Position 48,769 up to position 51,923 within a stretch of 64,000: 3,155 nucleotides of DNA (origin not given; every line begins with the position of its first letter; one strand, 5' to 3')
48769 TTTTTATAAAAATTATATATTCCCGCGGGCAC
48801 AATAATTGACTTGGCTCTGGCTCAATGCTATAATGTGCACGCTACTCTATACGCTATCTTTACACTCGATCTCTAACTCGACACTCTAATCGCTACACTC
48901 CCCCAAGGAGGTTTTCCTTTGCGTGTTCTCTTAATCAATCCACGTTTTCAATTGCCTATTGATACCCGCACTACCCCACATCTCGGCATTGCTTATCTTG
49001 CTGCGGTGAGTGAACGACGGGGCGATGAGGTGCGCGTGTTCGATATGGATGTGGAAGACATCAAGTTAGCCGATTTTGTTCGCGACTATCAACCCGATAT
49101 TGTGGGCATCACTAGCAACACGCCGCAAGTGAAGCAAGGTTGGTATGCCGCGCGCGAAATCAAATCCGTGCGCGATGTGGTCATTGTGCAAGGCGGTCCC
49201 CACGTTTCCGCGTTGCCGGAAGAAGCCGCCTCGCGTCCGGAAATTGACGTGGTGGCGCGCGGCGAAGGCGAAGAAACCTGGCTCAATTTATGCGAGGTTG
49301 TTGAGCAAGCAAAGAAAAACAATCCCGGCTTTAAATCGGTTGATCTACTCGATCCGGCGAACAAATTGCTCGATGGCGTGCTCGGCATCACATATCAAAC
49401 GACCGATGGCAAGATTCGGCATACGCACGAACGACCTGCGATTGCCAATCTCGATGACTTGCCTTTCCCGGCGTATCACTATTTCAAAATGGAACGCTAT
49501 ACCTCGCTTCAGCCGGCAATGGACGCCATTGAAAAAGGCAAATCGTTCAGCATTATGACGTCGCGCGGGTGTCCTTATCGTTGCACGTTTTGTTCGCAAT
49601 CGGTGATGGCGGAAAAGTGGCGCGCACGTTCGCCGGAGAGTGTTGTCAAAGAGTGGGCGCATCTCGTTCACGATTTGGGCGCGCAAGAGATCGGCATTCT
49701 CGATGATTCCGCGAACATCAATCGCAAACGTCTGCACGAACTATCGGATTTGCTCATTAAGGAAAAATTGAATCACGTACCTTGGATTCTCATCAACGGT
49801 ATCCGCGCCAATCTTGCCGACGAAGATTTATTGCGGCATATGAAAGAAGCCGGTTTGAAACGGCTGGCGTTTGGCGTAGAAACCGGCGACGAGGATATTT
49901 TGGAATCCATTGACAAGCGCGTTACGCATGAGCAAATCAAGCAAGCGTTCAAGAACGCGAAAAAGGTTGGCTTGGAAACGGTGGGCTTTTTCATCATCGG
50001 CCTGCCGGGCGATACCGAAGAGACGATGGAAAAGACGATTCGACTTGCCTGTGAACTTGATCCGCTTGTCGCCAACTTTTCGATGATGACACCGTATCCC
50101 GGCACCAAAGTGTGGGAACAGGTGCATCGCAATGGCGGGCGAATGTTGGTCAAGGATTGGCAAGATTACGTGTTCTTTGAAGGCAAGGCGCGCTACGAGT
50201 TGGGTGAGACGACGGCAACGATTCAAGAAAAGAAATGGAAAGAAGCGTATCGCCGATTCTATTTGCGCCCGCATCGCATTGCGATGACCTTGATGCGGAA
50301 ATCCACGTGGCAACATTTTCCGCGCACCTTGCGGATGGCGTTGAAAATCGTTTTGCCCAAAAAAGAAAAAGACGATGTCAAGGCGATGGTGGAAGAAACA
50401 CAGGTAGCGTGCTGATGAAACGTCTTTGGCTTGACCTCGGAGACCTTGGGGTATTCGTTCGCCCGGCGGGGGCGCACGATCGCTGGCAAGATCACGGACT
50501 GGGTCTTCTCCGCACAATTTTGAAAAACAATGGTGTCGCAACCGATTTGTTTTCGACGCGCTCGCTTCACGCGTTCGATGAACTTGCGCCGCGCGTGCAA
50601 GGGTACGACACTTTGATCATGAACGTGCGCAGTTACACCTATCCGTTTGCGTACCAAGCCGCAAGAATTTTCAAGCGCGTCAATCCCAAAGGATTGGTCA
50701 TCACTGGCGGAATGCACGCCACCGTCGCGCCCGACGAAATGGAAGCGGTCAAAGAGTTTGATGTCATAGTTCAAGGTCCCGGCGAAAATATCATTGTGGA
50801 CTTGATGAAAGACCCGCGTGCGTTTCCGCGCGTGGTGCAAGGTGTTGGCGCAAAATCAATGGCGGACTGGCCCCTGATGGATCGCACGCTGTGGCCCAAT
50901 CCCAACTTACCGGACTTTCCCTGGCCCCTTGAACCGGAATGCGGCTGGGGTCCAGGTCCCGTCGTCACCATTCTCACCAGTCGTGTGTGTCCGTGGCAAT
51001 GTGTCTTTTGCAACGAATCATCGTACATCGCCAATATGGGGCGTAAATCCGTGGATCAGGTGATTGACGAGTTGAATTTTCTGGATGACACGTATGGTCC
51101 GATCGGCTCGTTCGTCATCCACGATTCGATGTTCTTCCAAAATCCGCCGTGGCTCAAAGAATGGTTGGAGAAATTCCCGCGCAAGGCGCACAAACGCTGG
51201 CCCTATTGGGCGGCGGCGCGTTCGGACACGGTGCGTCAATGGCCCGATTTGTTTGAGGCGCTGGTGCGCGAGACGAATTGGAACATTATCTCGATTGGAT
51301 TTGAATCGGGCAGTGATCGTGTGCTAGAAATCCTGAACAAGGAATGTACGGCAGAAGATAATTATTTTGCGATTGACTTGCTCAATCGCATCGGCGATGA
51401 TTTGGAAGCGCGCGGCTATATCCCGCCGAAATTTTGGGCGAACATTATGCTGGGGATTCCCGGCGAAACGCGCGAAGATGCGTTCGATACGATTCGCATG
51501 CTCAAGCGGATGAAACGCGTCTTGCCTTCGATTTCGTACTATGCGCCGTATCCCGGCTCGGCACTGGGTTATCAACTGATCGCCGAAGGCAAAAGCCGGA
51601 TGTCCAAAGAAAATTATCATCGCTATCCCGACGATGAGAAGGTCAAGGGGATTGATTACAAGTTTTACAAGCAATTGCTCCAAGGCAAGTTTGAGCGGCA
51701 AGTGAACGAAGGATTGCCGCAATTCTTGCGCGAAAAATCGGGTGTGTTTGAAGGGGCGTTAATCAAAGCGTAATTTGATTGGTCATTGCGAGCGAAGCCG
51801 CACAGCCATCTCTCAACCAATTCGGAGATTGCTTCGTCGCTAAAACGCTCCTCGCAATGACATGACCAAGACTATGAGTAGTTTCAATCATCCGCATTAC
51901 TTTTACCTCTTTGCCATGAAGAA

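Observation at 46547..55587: Uncharacterised five-radical-SAM locus (four cobalamin-type + one SPASM/twitch-type) with metallophosphoesterase and small ORFs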

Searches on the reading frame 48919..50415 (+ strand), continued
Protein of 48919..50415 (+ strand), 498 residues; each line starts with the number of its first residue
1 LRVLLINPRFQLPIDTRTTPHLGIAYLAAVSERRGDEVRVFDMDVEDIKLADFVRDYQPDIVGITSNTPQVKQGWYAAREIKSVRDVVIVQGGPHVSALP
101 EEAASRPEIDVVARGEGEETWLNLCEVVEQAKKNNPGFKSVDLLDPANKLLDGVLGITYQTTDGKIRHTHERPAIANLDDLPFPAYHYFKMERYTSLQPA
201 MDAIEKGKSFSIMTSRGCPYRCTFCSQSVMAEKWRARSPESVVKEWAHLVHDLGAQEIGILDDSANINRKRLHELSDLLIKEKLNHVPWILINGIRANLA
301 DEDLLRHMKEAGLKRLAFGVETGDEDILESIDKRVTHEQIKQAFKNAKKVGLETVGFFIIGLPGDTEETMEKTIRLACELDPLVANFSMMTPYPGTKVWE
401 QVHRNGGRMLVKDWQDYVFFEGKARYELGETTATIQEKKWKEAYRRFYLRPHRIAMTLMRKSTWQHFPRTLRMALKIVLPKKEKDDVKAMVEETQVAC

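Call 61: search_protein_families(library=ncbifam, proteins=[L034:13030-14190:+, L037:11753-13291:+, L031:11546-13174:+, L031:8036-9085:+, L037:5336-6037:+, L011:8138-9838:+, L008:5445-7271:+, L010:9026-9736:+], max_evalue=0.00001)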
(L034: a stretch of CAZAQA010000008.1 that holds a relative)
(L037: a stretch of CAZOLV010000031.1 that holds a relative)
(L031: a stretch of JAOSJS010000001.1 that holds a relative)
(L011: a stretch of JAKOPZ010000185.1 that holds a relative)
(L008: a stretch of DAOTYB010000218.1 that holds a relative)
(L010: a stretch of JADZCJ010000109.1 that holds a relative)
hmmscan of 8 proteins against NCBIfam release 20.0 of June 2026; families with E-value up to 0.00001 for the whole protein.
L034:13030-14190:+ (386 aa): 40 families (the best 25 are shown)
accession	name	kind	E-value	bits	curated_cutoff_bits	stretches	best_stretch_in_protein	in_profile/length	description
TIGR04317.1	W_rSAM_matur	equivalog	1.1e-32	113.5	380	1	53-230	5-181/349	tungsten cofactor oxidoreductase radical SAM maturase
TIGR04311.1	rSAM_Geo_metal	subfamily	6.3e-28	98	400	1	51-234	2-188/423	radical SAM/SPASM family putative metalloenzyme maturase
TIGR04321.1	spiroSPASM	subfamily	8.4e-25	87.4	250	1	51-333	230-505/510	spiro-SPASM protein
TIGR04545.1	rSAM_ahbD_hemeb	equivalog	3.3e-21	76.1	500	1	57-217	5-159/339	heme b synthase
TIGR04347.1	pseudo_SAM_Halo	equivalog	1.1e-20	74.3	525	1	57-245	43-223/390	TIGR04347 family pseudo-SAM/SPASM protein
TIGR04546.1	rSAM_ahbC_deAc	equivalog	1.7e-18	66.6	650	1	57-184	44-170/390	12,18-didecarboxysiroheme deacetylase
TIGR04054.1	rSAM_NirJ1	equivalog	1.8e-17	63.1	650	1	57-200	41-183/387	putative heme d1 biosynthesis radical SAM protein NirJ1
NF033640.1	N_Twi_rSAM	subfamily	3.6e-17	62.6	170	1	51-218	110-296/398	twitch domain-containing radical SAM protein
NF045574.1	sacti_mat_StsB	exception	3e-16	59.3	625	1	49-218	93-254/466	StsB family radical SAM/SPASM domain sactipeptide maturase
TIGR04055.1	rSAM_NirJ2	equivalog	3.7e-16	59.6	500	1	57-199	5-146/326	putative heme d1 biosynthesis radical SAM protein NirJ2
TIGR04053.2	TIGR04053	equivalog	5.4e-16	58.8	395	1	54-218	10-171/366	TIGR04053 family radical SAM/SPASM domain-containing protein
TIGR04251.1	SCM_rSAM_ScmF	equivalog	6.9e-16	58.6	400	1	52-194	4-149/353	SynChlorMet cassette radical SAM/SPASM protein ScmF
TIGR04133.1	rSAM_w_lipo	hypoth_equivalog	7.9e-15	54.6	425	1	53-217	25-189/350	TIGR04133 family radical SAM/SPASM protein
TIGR02666.1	moaA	equivalog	8.3e-15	54.6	284.05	1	57-219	15-179/336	GTP 3',8-cyclase MoaA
NF001199.0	PRK00164.2-1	equivalog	3.6e-14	52.6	231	1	56-217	16-172/308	GTP 3',8-cyclase MoaA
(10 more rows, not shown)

L037:11753-13291:+ (512 aa): 23 families
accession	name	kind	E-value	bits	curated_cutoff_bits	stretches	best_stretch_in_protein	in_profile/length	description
NF050148.1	rSAM_ApyD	equivalog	9.5e-65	219.2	750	1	36-413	19-404/645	RiPP biosynthesis radical SAM protein ApyD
TIGR02026.1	BchE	equivalog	6.3e-55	186.9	481.35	1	35-409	15-394/497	magnesium-protoporphyrin IX monomethyl ester anaerobic oxidative cyclase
TIGR03471.1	HpnJ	equivalog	1.9e-53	182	577.6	1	72-403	58-388/472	hopanoid biosynthesis associated radical SAM protein HpnJ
NF038361.1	rSAM_Sden_1168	equivalog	1.6e-50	172.3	575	1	48-413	105-483/560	Sden_1168 family B12-binding radical SAM P-methyltransferase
TIGR04479.1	bcpD_PhpK_rSAM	subfamily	2.4e-42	145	600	1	75-377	101-406/504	PhpK family radical SAM P-methyltransferase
TIGR04072.2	rSAM_ladder_B12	equivalog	3.6e-41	141.2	360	1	39-423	13-392/443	lipid biosynthesis B12-binding/radical SAM protein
TIGR04013.1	B12_SAM_MJ_1487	hypoth_equivalog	1.8e-39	135.7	251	2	73-255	32-195/382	TIGR04013 family B12-binding domain/radical SAM domain-containing protein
TIGR03975.1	rSAM_ocin_1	subfamily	9.6e-36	123.4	281.85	1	74-376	119-426/606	RiPP maturation radical SAM C-methyltransferase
TIGR04014.1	B12_SAM_MJ_0865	equivalog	3.4e-35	121.7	360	1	82-410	37-366/434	methyl-coenzyme M reductase glutamine C-methyltransferase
NF033070.1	rSAM_AprD4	equivalog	1.1e-31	110.2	500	1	181-400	165-388/456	AprD4 family radical SAM diol-dehydratase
TIGR04385.1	B12_rSAM_cofa1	equivalog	1.1e-30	107.2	450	1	40-378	19-362/438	B12 lower ligand biosynthesis radical SAM protein BzaD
TIGR04367.1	HpnR_B12_rSAM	equivalog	2.9e-29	102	650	1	42-411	22-382/490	hopanoid C-3 methylase HpnR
NF033712.0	B12_rSAM_KedN5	subfamily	3.4e-28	98.2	700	1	33-369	9-359/624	KedN5 family methylcobalamin-dependent radical SAM C-methyltransferase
TIGR04295.1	B12_rSAM_oligo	hypoth_equivalog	1.8e-23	82.9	400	1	43-336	26-317/422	TIGR04295 family B12-binding domain-containing radical SAM protein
NF045585.1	rSAM_slr0320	equivalog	2.9e-18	65.7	775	1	115-380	142-409/511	photosystem II high light acclimation radical SAM protein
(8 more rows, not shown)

L031:11546-13174:+ (542 aa): 19 families
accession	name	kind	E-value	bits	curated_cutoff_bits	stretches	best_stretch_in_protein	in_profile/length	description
TIGR03471.1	HpnJ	equivalog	7e-42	143.9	577.6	1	127-441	78-390/472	hopanoid biosynthesis associated radical SAM protein HpnJ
TIGR02026.1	BchE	equivalog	1.5e-41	142.8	481.35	1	76-452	20-399/497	magnesium-protoporphyrin IX monomethyl ester anaerobic oxidative cyclase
TIGR04013.1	B12_SAM_MJ_1487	hypoth_equivalog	1.5e-33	116.2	251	2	84-281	16-187/382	TIGR04013 family B12-binding domain/radical SAM domain-containing protein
TIGR04479.1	bcpD_PhpK_rSAM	subfamily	1.4e-31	109.4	600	1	79-424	73-417/504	PhpK family radical SAM P-methyltransferase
NF050148.1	rSAM_ApyD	equivalog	6e-29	100.9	750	1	112-413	69-363/645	RiPP biosynthesis radical SAM protein ApyD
TIGR04367.1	HpnR_B12_rSAM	equivalog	1.2e-27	96.6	650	1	80-435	24-370/490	hopanoid C-3 methylase HpnR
TIGR04072.2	rSAM_ladder_B12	equivalog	5.2e-25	88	360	1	80-414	20-347/443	lipid biosynthesis B12-binding/radical SAM protein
TIGR03975.1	rSAM_ocin_1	subfamily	2e-22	79.4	281.85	1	112-416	123-430/606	RiPP maturation radical SAM C-methyltransferase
NF038361.1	rSAM_Sden_1168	equivalog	6.8e-22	77.7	575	1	107-417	130-452/560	Sden_1168 family B12-binding radical SAM P-methyltransferase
TIGR04014.1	B12_SAM_MJ_0865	equivalog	2.1e-20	73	360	1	113-447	34-369/434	methyl-coenzyme M reductase glutamine C-methyltransferase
TIGR04385.1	B12_rSAM_cofa1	equivalog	6.9e-20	71.7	450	1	80-415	22-363/438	B12 lower ligand biosynthesis radical SAM protein BzaD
NF033070.1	rSAM_AprD4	equivalog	1.1e-17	64.1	500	1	244-436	197-388/456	AprD4 family radical SAM diol-dehydratase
NF033712.0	B12_rSAM_KedN5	subfamily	1.8e-14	52.9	700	1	109-408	54-362/624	KedN5 family methylcobalamin-dependent radical SAM C-methyltransferase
NF045585.1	rSAM_slr0320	equivalog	1.1e-07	30.7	775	1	243-412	235-405/511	photosystem II high light acclimation radical SAM protein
NF040546.1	rSAM_CUAEP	equivalog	2.7e-07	29.6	500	1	75-414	10-339/468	CUAEP/CCAEP-tail radical SAM (seleno)protein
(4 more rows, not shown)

L031:8036-9085:+ (349 aa): 34 families (the best 25 are shown)
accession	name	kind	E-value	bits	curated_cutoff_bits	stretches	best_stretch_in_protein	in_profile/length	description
TIGR02666.1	moaA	equivalog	1.5e-105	352.9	284.05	1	23-349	1-336/336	GTP 3',8-cyclase MoaA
TIGR02668.1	moaA_archaeal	equivalog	1.1e-68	231.5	325.25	1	23-326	1-297/303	GTP 3',8-cyclase MoaA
NF001199.0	PRK00164.2-1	equivalog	4.6e-68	229.6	231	1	22-326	2-300/308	GTP 3',8-cyclase MoaA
NF045702.1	rSAM_GDGT_ether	equivalog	3.2e-18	65.6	450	1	35-215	89-268/486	tetraether lipid synthase Tes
NF045646.2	rSAM_Se_TrsS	equivalog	4.2e-17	61.8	490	1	38-215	92-266/441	radical SAM (seleno)protein TrsS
TIGR02109.1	PQQ_syn_pqqE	equivalog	1.8e-14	53.5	381.35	1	36-202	11-171/358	pyrroloquinoline quinone biosynthesis protein PqqE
TIGR04055.1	rSAM_NirJ2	equivalog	2.3e-14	53.6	500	1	40-203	8-164/326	putative heme d1 biosynthesis radical SAM protein NirJ2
TIGR04347.1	pseudo_SAM_Halo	equivalog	2.1e-13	50.3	525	1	39-238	45-237/390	TIGR04347 family pseudo-SAM/SPASM protein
NF038283.1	viperin_w_prok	equivalog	5.1e-13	48.8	180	1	38-221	8-197/281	viperin family antiviral radical SAM protein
NF045703.1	rSAM_Tes_intein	exception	7.9e-13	47.1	1700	1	78-215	641-773/1040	tetraether lipid synthase Tes, intein-containing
NF049973.1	radical_Rv1681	equivalog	1.7e-12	46.9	380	1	41-184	81-219/326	Rv1681 family radical SAM protein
TIGR04545.1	rSAM_ahbD_hemeb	equivalog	2.2e-12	47.1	500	1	39-232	7-194/339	heme b synthase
TIGR04466.1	rSAM_BlsE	equivalog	5.4e-12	45.8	400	1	32-196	3-158/327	cytosylglucuronate decarboxylase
TIGR04251.1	SCM_rSAM_ScmF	equivalog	9.3e-12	45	400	1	36-197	8-166/353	SynChlorMet cassette radical SAM/SPASM protein ScmF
NF045574.1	sacti_mat_StsB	exception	5.6e-11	41.9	625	1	37-201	101-257/466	StsB family radical SAM/SPASM domain sactipeptide maturase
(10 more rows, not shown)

L037:5336-6037:+ (233 aa): 4 families
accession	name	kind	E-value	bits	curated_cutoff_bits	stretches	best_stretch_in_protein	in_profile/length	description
TIGR02702.1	SufR_cyano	equivalog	1.3e-17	64.2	178.8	1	14-215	1-207/208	iron-sulfur cluster biosynthesis transcriptional regulator SufR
NF033788.1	HTH_metalloreg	subfamily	1.3e-09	37.7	55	1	14-63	11-60/77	metalloregulator ArsR/SmtB family transcription factor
NF033789.1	repress_SdpR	subfamily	2.1e-09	37.2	100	1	14-65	8-58/79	autorepressor SdpR family transcription factor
NF040939.2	trans_reg_lrs14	equivalog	1.8e-06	27.9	90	1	19-79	27-87/103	Lrs14 family HTH-type transcriptional regulator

L011:8138-9838:+ (566 aa): 1 family
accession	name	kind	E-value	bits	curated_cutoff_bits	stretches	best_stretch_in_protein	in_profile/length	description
NF047510.1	LIC_10190_fam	subfamily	3e-59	200.9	100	1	2-442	1-422/424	LIC_10190 family membrane protein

L008:5445-7271:+ (608 aa): 2 families
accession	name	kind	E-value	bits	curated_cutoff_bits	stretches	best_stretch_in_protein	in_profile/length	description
NF007354.0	PRK09849.1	equivalog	7.5e-75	252.9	868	2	2-217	6-220/703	aldehyde ferredoxin oxidoreductase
NF040818.1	GAPOR_Arch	equivalog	1.1e-13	50.3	1300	1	49-168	44-181/654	glyceraldehyde-3-phosphate:ferredoxin oxidoreductase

L010:9026-9736:+ (236 aa): 21 families
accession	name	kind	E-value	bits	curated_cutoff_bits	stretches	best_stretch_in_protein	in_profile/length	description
TIGR04182.1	glyco_TIGR04182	equivalog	4.5e-27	95.2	325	1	16-234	2-216/293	S-layer glycoprotein N-glycosyltransferase AglJ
TIGR03937.1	PgaC_IcaA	equivalog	3.2e-18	65.9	422.3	1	14-114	45-148/407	poly-beta-1,6-N-acetyl-D-glucosamine synthase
NF007482.0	PRK10073.1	equivalog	1.5e-15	57.1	423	1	13-119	5-113/334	glycosyltransferase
TIGR03965.1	mycofact_glyco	equivalog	1.7e-15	56.8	280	1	14-115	74-178/467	mycofactocin biosynthesis glycosyltransferase MftF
NF047683.1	TeichurnBiosyTuaG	equivalog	1.8e-15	57.3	400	1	13-116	5-111/252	teichuronic acid biosynthesis protein TuaG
TIGR04283.1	glyco_like_mftF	equivalog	2.2e-14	53.6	182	1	16-115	1-95/221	TIGR04283 family arsenosugar biosynthesis glycosyltransferase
NF047588.1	GlcsyltransPgfSStrep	equivalog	4.3e-14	52.4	500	1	15-118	2-112/308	glycosyltransferase PgfS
NF041875.1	EPS_EpsD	equivalog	7.5e-14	51.9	370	1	16-107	1-95/325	exopolysaccharide biosynthesis glycosyltransferase EpsD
NF007986.1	PRK10714.1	equivalog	2.6e-12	46.4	529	1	14-114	6-113/316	undecaprenyl-phosphate 4-deoxy-4-formamido-L-arabinose transferase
NF041391.1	DPhHxTase_Halo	equivalog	9.1e-12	44.4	375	1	22-216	3-188/213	dolichyl-phosphate hexose transferase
NF053739.1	GlytfEpsEBac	equivalog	3.1e-10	39.5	450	1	15-102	2-93/265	glycosyltransferase EpsE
NF010496.0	PRK13915.1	equivalog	2.9e-09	36.4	262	1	12-103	29-128/307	glucosyl-3-phosphoglycerate synthase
NF058614.1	PPMAGASynPpgS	equivalog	7e-09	35.4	370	1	18-113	4-98/226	polyprenyl-phospho-N-acetylgalactosaminyl synthase PpgS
TIGR03111.1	glyc2_xrt_Gpos1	hypoth_equivalog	8.1e-09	34.8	363.95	1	15-107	50-147/439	TIGR03111 family XrtG-associated glycosyltransferase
NF050050.1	ProtGlycPglI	equivalog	3.6e-08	33.1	500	1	14-112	2-104/306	GalNAc(5)-diNAcBac-PP-undecaprenol beta-1,3-glucosyltransferase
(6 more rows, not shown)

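Call 78: search_protein_families(library=padloc, proteins=[window:48919-50415:+], max_evalue=0.001)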
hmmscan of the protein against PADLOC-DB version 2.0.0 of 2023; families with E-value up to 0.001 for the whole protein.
window:48919-50415:+ (498 aa): 1 family
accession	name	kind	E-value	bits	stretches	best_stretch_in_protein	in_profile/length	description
PDLC04689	PDC-M51A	-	5.2e-14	49.9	1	207-377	182-349/420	-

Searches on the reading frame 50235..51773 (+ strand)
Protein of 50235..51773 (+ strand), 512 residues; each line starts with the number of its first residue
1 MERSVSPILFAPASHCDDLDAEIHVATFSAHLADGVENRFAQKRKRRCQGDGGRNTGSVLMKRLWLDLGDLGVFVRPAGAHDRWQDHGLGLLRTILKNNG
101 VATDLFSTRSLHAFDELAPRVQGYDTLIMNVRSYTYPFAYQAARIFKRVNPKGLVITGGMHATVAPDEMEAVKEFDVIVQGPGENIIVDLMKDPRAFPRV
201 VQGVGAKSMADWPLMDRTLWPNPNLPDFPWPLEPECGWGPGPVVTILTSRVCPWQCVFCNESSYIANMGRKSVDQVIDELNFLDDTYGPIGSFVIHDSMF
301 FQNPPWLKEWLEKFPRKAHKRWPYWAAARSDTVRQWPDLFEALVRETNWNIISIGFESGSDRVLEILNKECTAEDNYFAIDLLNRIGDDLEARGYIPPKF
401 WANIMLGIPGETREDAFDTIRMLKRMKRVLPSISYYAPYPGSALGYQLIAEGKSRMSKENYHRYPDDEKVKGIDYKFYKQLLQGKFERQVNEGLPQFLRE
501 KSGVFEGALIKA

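Call 4: search_protein_families(library=pfam, proteins=[window:50235-51773:+], max_evalue=0.01)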
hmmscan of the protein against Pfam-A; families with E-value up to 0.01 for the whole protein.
window:50235-51773:+ (512 aa): 2 families
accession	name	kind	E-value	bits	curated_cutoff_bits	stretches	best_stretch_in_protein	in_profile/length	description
PF04055.27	Radical_SAM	-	1.5e-12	48.5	29.5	1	247-423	2-166/166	Radical SAM superfamily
PF02310.24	B12-binding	-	1.1e-08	35.4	32.1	1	83-189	11-119/121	B12 binding domain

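Call 5: search_protein_families(library=ncbifam, proteins=[window:50235-51773:+], max_evalue=0.01)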
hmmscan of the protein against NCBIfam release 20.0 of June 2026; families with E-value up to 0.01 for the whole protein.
window:50235-51773:+ (512 aa): 17 families
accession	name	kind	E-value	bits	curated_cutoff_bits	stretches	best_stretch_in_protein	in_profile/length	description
TIGR03471.1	HpnJ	equivalog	5.2e-18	65.2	577.6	1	242-459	196-398/472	hopanoid biosynthesis associated radical SAM protein HpnJ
TIGR02026.1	BchE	equivalog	5.2e-18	65.2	481.35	2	243-450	194-388/497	magnesium-protoporphyrin IX monomethyl ester anaerobic oxidative cyclase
TIGR04013.1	B12_SAM_MJ_1487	hypoth_equivalog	2.9e-17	62.6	251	1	135-447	53-356/382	TIGR04013 family B12-binding domain/radical SAM domain-containing protein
NF050148.1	rSAM_ApyD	equivalog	4.7e-15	55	750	1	133-443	84-388/645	RiPP biosynthesis radical SAM protein ApyD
TIGR04479.1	bcpD_PhpK_rSAM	subfamily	4e-12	45.3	600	1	241-427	239-410/504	PhpK family radical SAM P-methyltransferase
NF038361.1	rSAM_Sden_1168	equivalog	4.9e-11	41.9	575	1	243-427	282-452/560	Sden_1168 family B12-binding radical SAM P-methyltransferase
TIGR04072.2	rSAM_ladder_B12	equivalog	9.5e-10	37.7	360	1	151-429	97-352/443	lipid biosynthesis B12-binding/radical SAM protein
NF033712.0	B12_rSAM_KedN5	subfamily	1e-09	37.2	700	1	119-193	63-133/624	KedN5 family methylcobalamin-dependent radical SAM C-methyltransferase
TIGR04367.1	HpnR_B12_rSAM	equivalog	6.8e-09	34.8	650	1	141-387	79-324/490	hopanoid C-3 methylase HpnR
TIGR04014.1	B12_SAM_MJ_0865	equivalog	8.1e-09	34.8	360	1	338-449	259-359/434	methyl-coenzyme M reductase glutamine C-methyltransferase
TIGR03975.1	rSAM_ocin_1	subfamily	1.3e-07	30.6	281.85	1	144-432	149-436/606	RiPP maturation radical SAM C-methyltransferase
TIGR04295.1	B12_rSAM_oligo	hypoth_equivalog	5.6e-07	28.6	400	1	153-284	102-241/422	TIGR04295 family B12-binding domain-containing radical SAM protein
TIGR04385.1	B12_rSAM_cofa1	equivalog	1.8e-06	27.4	450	1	126-387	74-335/438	B12 lower ligand biosynthesis radical SAM protein BzaD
TIGR01579.1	MiaB-like-C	equivalog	2.3e-05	23.9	357.05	0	352-427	252-319/416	tRNA (N(6)-L-threonylcarbamoyladenosine(37)-C(2))-methylthiotransferase MtaB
NF040542.1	rSAM_RCCLKC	equivalog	3.6e-05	23.1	450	1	142-391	68-325/423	arsinothricin biosynthesis radical SAM protein ArsL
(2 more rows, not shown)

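Call 78: search_protein_families(library=padloc, proteins=[window:50415-51773:+], max_evalue=0.001)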
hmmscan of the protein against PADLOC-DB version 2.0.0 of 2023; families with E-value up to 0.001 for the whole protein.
window:50415-51773:+ (452 aa): 0 families
